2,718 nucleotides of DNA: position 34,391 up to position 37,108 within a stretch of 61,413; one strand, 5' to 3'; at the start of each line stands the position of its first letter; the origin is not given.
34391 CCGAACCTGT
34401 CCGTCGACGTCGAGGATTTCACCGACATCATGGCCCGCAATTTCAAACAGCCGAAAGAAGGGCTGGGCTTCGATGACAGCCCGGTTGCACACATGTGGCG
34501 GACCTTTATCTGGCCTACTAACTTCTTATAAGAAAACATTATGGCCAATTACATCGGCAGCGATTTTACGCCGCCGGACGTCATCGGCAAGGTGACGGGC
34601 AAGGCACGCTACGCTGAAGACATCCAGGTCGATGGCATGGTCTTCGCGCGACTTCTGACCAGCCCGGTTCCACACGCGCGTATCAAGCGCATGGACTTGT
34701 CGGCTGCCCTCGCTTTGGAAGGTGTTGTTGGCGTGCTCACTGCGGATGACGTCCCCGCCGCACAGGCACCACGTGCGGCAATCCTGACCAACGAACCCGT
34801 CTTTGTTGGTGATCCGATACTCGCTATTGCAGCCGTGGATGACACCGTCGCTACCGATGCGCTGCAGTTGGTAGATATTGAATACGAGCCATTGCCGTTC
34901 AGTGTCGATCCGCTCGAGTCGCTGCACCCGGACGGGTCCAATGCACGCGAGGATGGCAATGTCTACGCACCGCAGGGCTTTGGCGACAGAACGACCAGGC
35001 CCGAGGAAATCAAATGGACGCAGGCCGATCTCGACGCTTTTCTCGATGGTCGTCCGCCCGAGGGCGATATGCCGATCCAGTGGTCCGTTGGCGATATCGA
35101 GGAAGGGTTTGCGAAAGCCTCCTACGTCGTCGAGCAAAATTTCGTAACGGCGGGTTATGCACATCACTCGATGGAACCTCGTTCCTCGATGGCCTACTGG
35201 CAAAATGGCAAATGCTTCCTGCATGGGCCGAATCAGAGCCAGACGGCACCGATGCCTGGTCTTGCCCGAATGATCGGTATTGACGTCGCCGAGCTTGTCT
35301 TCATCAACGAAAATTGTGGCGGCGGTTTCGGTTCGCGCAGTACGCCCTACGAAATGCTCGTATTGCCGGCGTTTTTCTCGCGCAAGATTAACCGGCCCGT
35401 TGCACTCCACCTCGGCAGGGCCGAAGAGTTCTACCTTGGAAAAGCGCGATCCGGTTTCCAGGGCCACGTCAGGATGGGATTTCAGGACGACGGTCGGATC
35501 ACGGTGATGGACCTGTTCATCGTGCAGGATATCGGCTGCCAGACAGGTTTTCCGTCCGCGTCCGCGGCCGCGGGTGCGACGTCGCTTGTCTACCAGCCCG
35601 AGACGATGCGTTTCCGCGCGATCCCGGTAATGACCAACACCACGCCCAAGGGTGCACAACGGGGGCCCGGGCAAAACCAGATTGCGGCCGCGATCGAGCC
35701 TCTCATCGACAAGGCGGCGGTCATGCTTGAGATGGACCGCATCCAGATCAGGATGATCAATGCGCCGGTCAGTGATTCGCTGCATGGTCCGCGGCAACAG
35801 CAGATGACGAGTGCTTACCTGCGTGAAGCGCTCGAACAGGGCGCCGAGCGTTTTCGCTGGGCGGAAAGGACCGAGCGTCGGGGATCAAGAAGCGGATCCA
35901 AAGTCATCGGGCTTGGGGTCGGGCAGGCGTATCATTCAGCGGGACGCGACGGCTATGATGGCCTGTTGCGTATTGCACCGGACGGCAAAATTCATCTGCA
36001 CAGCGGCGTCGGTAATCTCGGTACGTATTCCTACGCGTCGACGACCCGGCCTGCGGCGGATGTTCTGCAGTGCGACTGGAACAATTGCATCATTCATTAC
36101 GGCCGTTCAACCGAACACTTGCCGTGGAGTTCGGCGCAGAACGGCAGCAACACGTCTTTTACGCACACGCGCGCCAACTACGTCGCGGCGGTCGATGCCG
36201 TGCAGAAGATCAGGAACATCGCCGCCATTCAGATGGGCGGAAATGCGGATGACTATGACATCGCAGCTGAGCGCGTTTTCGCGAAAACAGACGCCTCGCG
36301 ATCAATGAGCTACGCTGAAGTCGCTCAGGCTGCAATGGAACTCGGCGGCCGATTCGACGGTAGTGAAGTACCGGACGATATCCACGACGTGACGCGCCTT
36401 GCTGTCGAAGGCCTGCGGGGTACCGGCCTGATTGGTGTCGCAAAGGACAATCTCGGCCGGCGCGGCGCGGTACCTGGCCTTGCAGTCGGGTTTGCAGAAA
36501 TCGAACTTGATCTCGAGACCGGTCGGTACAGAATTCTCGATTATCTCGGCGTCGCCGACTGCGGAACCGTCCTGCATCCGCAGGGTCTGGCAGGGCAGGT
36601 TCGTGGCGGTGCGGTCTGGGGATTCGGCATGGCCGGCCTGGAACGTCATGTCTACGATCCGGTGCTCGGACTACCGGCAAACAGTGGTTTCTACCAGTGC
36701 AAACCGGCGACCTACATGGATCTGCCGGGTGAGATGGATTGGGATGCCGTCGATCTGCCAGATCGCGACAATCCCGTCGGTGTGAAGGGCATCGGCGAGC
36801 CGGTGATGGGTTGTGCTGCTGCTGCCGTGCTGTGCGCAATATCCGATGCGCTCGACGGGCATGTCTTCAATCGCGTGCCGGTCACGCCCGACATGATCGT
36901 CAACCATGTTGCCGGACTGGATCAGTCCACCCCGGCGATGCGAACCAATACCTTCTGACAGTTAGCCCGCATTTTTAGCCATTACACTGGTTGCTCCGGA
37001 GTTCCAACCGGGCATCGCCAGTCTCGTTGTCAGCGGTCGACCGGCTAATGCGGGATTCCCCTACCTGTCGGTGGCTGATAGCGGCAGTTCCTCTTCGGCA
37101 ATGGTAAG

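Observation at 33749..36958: Tat-signal HD-domain protein paired with an orphan molybdopterin (XDH-family) large subunit, with no FeS or FAD partner genes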

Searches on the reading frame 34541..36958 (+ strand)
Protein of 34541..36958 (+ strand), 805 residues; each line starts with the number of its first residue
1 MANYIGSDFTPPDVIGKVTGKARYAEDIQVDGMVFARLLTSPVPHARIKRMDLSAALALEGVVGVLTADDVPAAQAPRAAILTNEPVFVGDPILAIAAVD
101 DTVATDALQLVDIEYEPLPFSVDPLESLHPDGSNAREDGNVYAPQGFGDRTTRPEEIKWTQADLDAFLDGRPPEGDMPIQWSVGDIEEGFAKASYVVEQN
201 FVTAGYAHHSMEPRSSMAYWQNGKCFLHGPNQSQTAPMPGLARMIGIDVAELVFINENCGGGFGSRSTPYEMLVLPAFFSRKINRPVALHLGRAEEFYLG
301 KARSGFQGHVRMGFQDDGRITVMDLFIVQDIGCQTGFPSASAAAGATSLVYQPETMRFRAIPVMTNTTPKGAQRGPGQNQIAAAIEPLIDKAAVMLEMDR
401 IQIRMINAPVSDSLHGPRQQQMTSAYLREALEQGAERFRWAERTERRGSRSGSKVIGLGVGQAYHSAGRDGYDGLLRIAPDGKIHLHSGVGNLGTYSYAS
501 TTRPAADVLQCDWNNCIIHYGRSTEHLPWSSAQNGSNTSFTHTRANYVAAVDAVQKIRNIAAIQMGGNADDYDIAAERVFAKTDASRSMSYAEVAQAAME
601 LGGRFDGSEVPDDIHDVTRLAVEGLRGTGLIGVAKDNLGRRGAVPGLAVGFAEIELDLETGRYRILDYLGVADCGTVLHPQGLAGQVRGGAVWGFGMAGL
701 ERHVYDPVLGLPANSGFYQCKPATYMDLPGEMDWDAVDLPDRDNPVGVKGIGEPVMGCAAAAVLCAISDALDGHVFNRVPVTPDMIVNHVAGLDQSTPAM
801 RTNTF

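Call 3: search_protein_families(library=pfam, proteins=[window:34541-36958:+], max_evalue=0.01)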
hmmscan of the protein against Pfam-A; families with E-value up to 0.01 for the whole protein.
window:34541-36958:+ (805 aa): 3 families
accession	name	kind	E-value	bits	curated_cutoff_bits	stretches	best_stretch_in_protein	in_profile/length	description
PF02738.23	MoCoBD_1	-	2.3e-53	181.2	27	1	180-408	12-244/244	Molybdopterin cofactor-binding domain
PF20256.3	MoCoBD_2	-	1.5e-42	146.5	27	1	434-729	2-283/283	Molybdopterin cofactor-binding domain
PF01315.27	Ald_Xan_dh_C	-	4e-25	88.7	31.3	1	19-119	1-110/110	Aldehyde oxidase and xanthine dehydrogenase, a/b hammerhead domain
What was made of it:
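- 34541..36958 (+): Orphan PaoC-type molybdopterin (XDH/aldehyde oxidoreductase family) catalytic subunit, 805 aa, with no signal peptide. Pfam Ald_Xan_dh_C (aa 19-119), MoCoBD_1 (180-408), MoCoBD_2 (434-729) (call 3).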

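Call 4: search_protein_families(library=ncbifam, proteins=[window:34541-36958:+], max_evalue=0.01)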
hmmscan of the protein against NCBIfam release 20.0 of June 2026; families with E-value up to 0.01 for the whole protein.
window:34541-36958:+ (805 aa): 13 families
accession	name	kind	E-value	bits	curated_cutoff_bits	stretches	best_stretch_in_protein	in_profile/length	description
NF043082.1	XdhA_XDHase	equivalog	6.9e-92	308.8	780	3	181-598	161-586/758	xanthine dehydrogenase subunit XdhA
TIGR03194.1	4hydrxCoA_A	equivalog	1.8e-88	297.8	994.55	2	180-788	146-744/746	4-hydroxybenzoyl-CoA reductase subunit alpha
NF007426.0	PRK09970.1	equivalog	1.5e-83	281.2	916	3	180-598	163-589/761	xanthine dehydrogenase molybdenum-binding subunit XdhA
NF041018.1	glyceraldDH_alpha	equivalog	6.7e-68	229.8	790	2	180-786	161-740/741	glyceraldehyde dehydrogenase subunit alpha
TIGR03196.1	pucD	equivalog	5.8e-66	223.4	783.65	2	179-787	149-755/763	xanthine dehydrogenase subunit D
NF041671.1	peri_hyde_PaoC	equivalog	1.4e-64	218.8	1180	3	176-597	158-566/735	aldehyde oxidoreductase molybdenum-binding subunit PaoC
NF040766.1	CODH_aero_grp5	exception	1.7e-60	205.1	950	2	181-786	163-781/785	aerobic carbon-monoxide dehydrogenase large subunit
TIGR03313.1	Se_sel_red_Mo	hypoth_equivalog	1.3e-49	168.7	1101.9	1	5-787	168-946/951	molybdopterin-dependent oxidoreductase Mo/Fe-S-binding subunit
NF045668.1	pterin_aldehy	equivalog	1.4e-48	165.7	1100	2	5-556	175-717/905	molybdopterin-dependent aldehyde oxidoreductase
TIGR03311.1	Se_dep_XDH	equivalog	1.1e-46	159.4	830.45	2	183-567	314-688/848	selenium-dependent xanthine dehydrogenase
TIGR02965.1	xanthine_xdhB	equivalog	6.7e-46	156.8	849.5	3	178-598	141-570/758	xanthine dehydrogenase molybdopterin binding subunit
TIGR02416.1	CO_dehy_Mo_lg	equivalog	5.7e-40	137.2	991.15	2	18-599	6-602/770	aerobic carbon-monoxide dehydrogenase large subunit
TIGR02969.1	mam_aldehyde_ox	subfamily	9.8e-24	82.9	1912.3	3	15-118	586-692/1330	aldehyde oxidase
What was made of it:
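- On PaoABC-type periplasmic aldehyde oxidoreductase: NF041671 PaoC scores 218.8 bits against a cut-off of 1180 (call 4).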

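Call 7: search_solved_structures(query=window:34541-36958:+, max_evalue=1e-10)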
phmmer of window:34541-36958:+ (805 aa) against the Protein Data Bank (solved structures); distinct sequences matched with E-value up to 1e-10: 42.
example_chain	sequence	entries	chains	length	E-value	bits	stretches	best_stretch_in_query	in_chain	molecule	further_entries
7dqx_A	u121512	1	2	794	2.7e-47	164.5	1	169-795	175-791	6-hydroxypseudooxynicotine dehydrogenase complex subunit gamma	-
1rm6_A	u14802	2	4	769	8.3e-47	162.9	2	169-787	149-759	4-hydroxybenzoyl-CoA reductase alpha subunit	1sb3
5y6q_C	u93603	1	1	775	8.9e-43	149.6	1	182-786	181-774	Aldehyde oxidase large subunit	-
5g5h_C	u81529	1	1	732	6e-41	143.5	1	171-573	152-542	Aldehyde oxidoreductase molybdenum-binding subunit PaoC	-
5g5g_C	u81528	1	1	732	6.6e-40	140.1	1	170-575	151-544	PUTATIVE XANTHINE DEHYDROGENASE YAGS FAD-BINDING SUBUNIT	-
1t3q_B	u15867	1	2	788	2.7e-39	138.1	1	190-788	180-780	quinoline 2-oxidoreductase large subunit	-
4zoh_A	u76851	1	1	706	2.1e-35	125.2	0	180-608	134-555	Putative oxidoreductase molybdopterin-binding subunit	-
1zxi_B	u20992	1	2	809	1.8e-32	115.5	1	18-581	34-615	Carbon monoxide dehydrogenase large chain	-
1n5w_B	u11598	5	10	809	2.6e-32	114.9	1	18-581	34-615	Carbon monoxide dehydrogenase large chain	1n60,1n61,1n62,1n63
1sij_A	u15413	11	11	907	7.7e-31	110.1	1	188-489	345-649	Aldehyde oxidoreductase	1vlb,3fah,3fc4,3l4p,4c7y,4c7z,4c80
1ffu_B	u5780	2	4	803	8.8e-31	109.9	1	18-159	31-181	CUTL, MOLYBDOPROTEIN OF CARBON MONOXIDE DEHYDROGENASE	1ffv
8uem_A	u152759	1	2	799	7.2e-29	103.6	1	178-789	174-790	Carbon monoxide dehydrogenase (Large chain), CoxL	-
3sr6_C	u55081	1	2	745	1.1e-28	103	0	182-575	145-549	Xanthine dehydrogenase/oxidase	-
3etr_C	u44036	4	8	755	1.2e-28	102.9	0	182-575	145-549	Xanthine dehydrogenase/oxidase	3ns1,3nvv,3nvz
3nrz_C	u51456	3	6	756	1.2e-28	102.9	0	182-575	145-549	Xanthine dehydrogenase/oxidase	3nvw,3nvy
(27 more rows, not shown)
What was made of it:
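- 34541..36958 (+): Best PDB matches are 7dqx_A, 1rm6_A, 5y6q_C and PaoC 5g5g_C at E 1e-40 to 1e-47 (call 7).
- Closest known: Other heterotrimeric XO-family enzymes: Kdh. Same: These are the best sequence matches in the PDB (E 1e-39 to 1e-47), with full-length alignment of the Mo-binding domains (call 7).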

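Call 14: find_homologous_proteins(query=window:34541-36958:+, max_evalue=0.001)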
Query window:34541-36958:+ (805 aa): 7131 proteins with E <= 0.001 among 8000 candidates; the best 120 are listed.
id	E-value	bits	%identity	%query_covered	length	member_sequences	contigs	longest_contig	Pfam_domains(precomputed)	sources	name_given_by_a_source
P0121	0.0e+0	1833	99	100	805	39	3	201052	PF02738.24,PF20256.4,PF01315.28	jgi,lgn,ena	-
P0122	0.0e+0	1640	86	100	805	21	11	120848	PF02738.24,PF20256.4,PF01315.28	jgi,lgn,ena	-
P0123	0.0e+0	1564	81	100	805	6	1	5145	PF02738.24,PF20256.4,PF01315.28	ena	-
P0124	0.0e+0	1508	79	100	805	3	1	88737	PF02738.24,PF20256.4,PF01315.28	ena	-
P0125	0.0e+0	1505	79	100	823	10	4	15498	PF02738.24,PF20256.4,PF01315.28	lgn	-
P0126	0.0e+0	1503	78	100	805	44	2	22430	PF02738.24,PF20256.4,PF01315.28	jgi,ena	-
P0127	0.0e+0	1497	78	100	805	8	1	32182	PF02738.24,PF20256.4,PF01315.28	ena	-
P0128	0.0e+0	1491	78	100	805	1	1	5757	PF02738.24,PF20256.4,PF01315.28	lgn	-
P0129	0.0e+0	1483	79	100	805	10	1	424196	PF02738.24,PF20256.4,PF01315.28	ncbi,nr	ncbi:MAG: aldehyde oxidase [Woeseia sp.]|nr:aldehyde oxidase [Woeseia sp.]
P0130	0.0e+0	1482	77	100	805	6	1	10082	PF02738.24,PF20256.4,PF01315.28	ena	-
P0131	0.0e+0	1480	77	100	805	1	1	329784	PF02738.24,PF20256.4,PF01315.28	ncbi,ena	-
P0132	0.0e+0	1480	77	100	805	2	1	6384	PF02738.24,PF20256.4,PF01315.28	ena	-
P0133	0.0e+0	1479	78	100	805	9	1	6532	PF02738.24,PF20256.4,PF01315.28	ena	-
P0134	0.0e+0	1473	77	100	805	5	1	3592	PF02738.24,PF20256.4,PF01315.28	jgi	-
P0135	0.0e+0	1468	79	98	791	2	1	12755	PF02738.24,PF20256.4,PF01315.28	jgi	-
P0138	0.0e+0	1349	70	100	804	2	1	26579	PF02738.24,PF20256.4,PF01315.28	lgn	-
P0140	0.0e+0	1309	69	100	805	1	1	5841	PF02738.24,PF20256.4,PF01315.28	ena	-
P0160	0.0e+0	1131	60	100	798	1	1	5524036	PF02738.24,PF20256.4,PF01315.28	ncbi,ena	-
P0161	0.0e+0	1129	60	100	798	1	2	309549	PF02738.24,PF20256.4,PF01315.28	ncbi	ncbi:MAG: xanthine dehydrogenase family protein molybdopterin-binding subunit [Pseudomonadales bacte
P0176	0.0e+0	1116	59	100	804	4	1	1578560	PF02738.24,PF20256.4,PF01315.28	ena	-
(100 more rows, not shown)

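Call 15: find_encoding_contigs(protein=P0129, flank=8000, max_places=1)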
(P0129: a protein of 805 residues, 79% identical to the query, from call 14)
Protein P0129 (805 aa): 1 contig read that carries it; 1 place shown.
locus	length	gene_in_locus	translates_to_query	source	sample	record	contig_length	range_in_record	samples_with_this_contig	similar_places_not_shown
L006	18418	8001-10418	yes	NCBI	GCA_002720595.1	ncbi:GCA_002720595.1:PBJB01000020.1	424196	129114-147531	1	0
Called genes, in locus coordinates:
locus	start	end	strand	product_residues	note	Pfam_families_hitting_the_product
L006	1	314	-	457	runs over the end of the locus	PF01979:Amidohydro_1, PF07969:Amidohydro_3 (weak)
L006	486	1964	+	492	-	PF03553:Na_H_antiporter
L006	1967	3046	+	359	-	PF01594:AI-2E_transport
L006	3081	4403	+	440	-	PF00202:Aminotran_3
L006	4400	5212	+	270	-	PF05853:BKACE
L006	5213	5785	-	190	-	PF00578:AhpC-TSA, PF08534:Redoxin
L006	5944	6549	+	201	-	PF02627:CMD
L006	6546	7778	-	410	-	PF00266:Aminotran_5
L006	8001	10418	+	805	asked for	PF01315:Ald_Xan_dh_C, PF02738:MoCoBD_1, PF20256:MoCoBD_2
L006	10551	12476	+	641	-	PF01266:DAO (faint), PF13450:NAD_binding_8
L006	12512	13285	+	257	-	PF17131:TP_0789-like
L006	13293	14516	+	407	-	PF12704:MacB_PCD, PF02687:FtsX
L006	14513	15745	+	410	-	PF12704:MacB_PCD, PF02687:FtsX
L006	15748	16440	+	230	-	PF02463:SMC_N (faint), PF00005:ABC_tran, PF13304:AAA_21 (weak)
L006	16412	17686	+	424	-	-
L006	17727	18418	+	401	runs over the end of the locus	PF00491:Arginase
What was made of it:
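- L006 keeps an intact orphan Mo gene with no HD gene (call 15).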

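Call 16: find_encoding_contigs(protein=P0160, flank=8000, max_places=1)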
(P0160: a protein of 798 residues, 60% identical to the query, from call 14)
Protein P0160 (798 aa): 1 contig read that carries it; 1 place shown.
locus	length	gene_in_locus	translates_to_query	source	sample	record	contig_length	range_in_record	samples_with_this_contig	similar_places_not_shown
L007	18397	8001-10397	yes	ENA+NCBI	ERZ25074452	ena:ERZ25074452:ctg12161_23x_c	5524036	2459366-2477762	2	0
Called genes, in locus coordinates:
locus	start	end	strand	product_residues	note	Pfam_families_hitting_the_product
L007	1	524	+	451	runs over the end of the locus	PF00270:DEAD, PF04851:ResIII (weak), PF00271:Helicase_C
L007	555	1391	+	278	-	PF00795:CN_hydrolase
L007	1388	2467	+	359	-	PF01594:AI-2E_transport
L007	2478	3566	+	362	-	PF00155:Aminotran_1_2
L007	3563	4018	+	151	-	PF02311:AraC_binding (weak), PF07883:Cupin_2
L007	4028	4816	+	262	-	PF01694:Rhomboid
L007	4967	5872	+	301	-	PF00296:Bac_luciferase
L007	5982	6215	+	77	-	PF19883:DUF6356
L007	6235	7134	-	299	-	PF00753:Lactamase_B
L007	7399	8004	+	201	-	PF00111:Fer2 (weak), PF01799:Fer2_2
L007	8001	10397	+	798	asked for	PF01315:Ald_Xan_dh_C, PF02738:MoCoBD_1, PF20256:MoCoBD_2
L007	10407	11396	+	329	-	PF00941:FAD_binding_5, PF03450:CO_deh_flav_C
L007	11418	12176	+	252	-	PF01292:Ni_hydr_CYTB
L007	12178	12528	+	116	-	-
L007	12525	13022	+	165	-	PF00300:His_Phos_1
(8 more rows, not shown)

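Call 17: find_encoding_contigs(protein=P0161, flank=8000, max_places=1)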
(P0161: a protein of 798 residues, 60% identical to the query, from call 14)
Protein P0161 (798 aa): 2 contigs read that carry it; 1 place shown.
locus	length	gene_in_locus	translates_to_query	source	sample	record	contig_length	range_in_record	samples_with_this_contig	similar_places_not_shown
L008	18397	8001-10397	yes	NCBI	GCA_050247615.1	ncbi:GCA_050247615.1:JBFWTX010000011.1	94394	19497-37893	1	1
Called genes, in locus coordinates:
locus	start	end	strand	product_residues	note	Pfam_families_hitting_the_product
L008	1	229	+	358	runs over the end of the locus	PF01594:AI-2E_transport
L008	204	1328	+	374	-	PF00155:Aminotran_1_2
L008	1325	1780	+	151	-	PF02311:AraC_binding (weak), PF07883:Cupin_2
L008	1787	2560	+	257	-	PF01694:Rhomboid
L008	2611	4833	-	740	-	PF07995:GSDH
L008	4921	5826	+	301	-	PF00296:Bac_luciferase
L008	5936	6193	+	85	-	PF19883:DUF6356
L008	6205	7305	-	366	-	PF00753:Lactamase_B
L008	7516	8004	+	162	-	PF00111:Fer2 (weak), PF01799:Fer2_2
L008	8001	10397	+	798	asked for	PF01315:Ald_Xan_dh_C, PF02738:MoCoBD_1, PF20256:MoCoBD_2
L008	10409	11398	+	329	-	PF00941:FAD_binding_5, PF03450:CO_deh_flav_C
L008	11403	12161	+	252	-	PF01292:Ni_hydr_CYTB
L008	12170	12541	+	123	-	-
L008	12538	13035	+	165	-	PF00300:His_Phos_1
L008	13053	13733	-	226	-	PF13367:PrsW-protease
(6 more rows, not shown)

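Call 18: find_encoding_contigs(protein=P0176, flank=8000, max_places=1)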
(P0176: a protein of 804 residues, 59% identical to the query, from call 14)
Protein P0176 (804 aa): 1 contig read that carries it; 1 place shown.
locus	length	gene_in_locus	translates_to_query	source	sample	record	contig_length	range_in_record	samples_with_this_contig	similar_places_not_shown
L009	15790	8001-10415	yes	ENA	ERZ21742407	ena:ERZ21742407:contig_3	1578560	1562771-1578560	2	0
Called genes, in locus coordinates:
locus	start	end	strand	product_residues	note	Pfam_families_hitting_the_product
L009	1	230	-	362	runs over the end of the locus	PF04166:PdxA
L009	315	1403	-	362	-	PF00926:DHBP_synthase, PF00925:GTP_cyclohydro2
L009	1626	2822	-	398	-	PF02515:CoA_transf_3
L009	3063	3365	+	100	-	PF08755:YccV-like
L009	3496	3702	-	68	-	-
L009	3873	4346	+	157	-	-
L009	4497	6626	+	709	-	PF07715:Plug, PF00593:TonB_dep_Rec_b-barrel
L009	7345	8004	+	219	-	PF00111:Fer2 (weak), PF01799:Fer2_2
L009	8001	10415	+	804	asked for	PF01315:Ald_Xan_dh_C, PF02738:MoCoBD_1, PF20256:MoCoBD_2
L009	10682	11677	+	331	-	PF00941:FAD_binding_5, PF03450:CO_deh_flav_C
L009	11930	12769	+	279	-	PF01292:Ni_hydr_CYTB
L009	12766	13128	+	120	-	-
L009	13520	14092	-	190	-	PF01609:DDE_Tnp_1, PF13751:DDE_Tnp_1_6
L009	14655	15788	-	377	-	?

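Call 22: find_related_loci(query=window:34541-36958:+, collection=genome_contigs, flank=10000)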
Query window:34541-36958:+ (805 aa) in genome_contigs; peptide patterns used: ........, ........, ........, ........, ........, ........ (x = any residue, [..] = any of these).
600 stretches matched a pattern (row limit reached: there are more); 593 encode a relative of the query (tblastn E <= 1e-3); the best 80 are kept; 80 distinct loci.
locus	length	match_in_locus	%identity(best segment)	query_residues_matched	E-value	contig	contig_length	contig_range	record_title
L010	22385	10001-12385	59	5-804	0e+0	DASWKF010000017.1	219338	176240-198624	MAG TPA_asm: Gammaproteobacteria bacterium isolate SMAG_U2915 k141_1152862, whole genome shotgun sequence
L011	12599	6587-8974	61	3-804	0e+0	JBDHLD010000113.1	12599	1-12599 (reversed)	MAG: Gemmatimonadota bacterium isolate BHB10-38_Bin_83 BHB10-38_Bin_83_scaffold_36344, whole genome shotgun sequence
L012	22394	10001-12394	61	1-804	0e+0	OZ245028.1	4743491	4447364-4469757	MAG: Longimicrobiales bacterium isolate f7ec7502-a679-45e5-b4be-1f74f8b9058b genome assembly, chromosome: 1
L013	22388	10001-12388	61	3-804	0e+0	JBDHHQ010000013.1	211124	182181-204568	MAG: Gemmatimonadota bacterium isolate M8-62_Bin_229 M8-62_Bin_229_scaffold_345, whole genome shotgun sequence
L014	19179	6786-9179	59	1-804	0e+0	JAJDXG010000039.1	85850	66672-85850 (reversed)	MAG: Gemmatimonadetes bacterium isolate jk18x27bins.12 k141_346872, whole genome shotgun sequence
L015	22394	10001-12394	59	1-804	0e+0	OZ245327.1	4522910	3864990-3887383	MAG: Longimicrobiales bacterium isolate a868c1f5-20c0-43c7-9325-8e090fe4a492 genome assembly, chromosome: 1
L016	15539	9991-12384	59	1-804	0e+0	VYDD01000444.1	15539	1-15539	MAG: Gammaproteobacteria bacterium isolate SB0675_bin_31 NODE_1675_length_15539_cov_6.034939, whole genome shotgun seque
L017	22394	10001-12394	60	1-804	0e+0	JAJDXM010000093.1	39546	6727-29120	MAG: Gemmatimonadetes bacterium isolate jk18x27bins.35 k141_834837, whole genome shotgun sequence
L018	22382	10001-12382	58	5-804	0e+0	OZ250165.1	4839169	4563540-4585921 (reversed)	MAG: Longimicrobiales bacterium isolate 36211dbd-b4a1-46f7-a7f4-81aaf8368965 genome assembly, chromosome: 1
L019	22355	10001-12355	59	1-791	0e+0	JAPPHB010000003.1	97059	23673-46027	MAG: Gammaproteobacteria bacterium isolate RHO1_bin_70 NODE_499_length_97059_cov_509.461115, whole genome shotgun sequen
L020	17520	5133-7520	61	3-804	0e+0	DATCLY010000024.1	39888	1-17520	MAG TPA_asm: Gammaproteobacteria bacterium isolate SMAG_U7134 k141_757607, whole genome shotgun sequence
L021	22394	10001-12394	60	1-804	0e+0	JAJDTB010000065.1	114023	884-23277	MAG: Gemmatimonadetes bacterium isolate jk18x11bins.40 k141_991463, whole genome shotgun sequence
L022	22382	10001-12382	60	5-804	0e+0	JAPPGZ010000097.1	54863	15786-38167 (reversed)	MAG: Gemmatimonadota bacterium isolate RHO1_bin_69 NODE_1294_length_54863_cov_180.727449, whole genome shotgun sequence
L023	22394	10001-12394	58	3-804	0e+0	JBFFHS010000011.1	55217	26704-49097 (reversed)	MAG: Gammaproteobacteria bacterium isolate Mix_mud16.2022.02.36 k141_2422259_length_55217_cov_15.8329, whole genome shot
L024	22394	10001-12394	60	1-804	0e+0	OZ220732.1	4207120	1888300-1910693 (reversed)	MAG: Longimicrobiales bacterium isolate 1657d605-667c-4cd4-94fa-5f7303d281ff genome assembly, chromosome: 1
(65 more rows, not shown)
